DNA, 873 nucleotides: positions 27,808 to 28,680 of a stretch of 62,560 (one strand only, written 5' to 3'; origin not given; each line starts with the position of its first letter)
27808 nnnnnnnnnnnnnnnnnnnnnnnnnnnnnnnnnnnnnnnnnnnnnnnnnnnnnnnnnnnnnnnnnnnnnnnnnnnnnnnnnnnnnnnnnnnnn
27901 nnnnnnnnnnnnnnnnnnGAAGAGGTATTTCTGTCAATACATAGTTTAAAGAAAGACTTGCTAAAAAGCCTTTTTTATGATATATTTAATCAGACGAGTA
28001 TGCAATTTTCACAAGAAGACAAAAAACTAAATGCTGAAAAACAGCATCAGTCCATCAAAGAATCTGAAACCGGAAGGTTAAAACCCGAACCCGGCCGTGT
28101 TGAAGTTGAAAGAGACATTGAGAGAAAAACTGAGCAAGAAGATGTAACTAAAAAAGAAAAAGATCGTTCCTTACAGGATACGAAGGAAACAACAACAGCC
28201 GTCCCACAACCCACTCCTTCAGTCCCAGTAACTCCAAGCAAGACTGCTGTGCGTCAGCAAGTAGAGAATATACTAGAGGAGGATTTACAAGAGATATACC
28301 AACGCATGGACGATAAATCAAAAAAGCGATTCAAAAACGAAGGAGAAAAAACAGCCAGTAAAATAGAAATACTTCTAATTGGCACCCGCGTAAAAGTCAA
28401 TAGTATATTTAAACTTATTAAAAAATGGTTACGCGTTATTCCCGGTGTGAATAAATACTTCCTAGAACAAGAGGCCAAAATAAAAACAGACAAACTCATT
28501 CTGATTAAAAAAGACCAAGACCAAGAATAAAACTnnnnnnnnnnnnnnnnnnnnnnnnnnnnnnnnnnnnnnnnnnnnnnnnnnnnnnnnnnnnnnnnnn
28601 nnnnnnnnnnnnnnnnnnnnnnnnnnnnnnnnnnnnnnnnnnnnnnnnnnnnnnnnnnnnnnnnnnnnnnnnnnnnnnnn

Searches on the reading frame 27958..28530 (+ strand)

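Call 96: search_protein_families(library=pfam, proteins=[window:27958-28530:+], max_evalue=0.001)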
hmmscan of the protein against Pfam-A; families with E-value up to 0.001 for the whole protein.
window:27958-28530:+ (190 aa): 1 family
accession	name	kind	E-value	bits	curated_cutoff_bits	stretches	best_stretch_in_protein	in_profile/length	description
PF09829.14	DUF2057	-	2.9e-05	24.7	24.2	1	50-127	121-191/192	Uncharacterized protein conserved in bacteria (DUF2057)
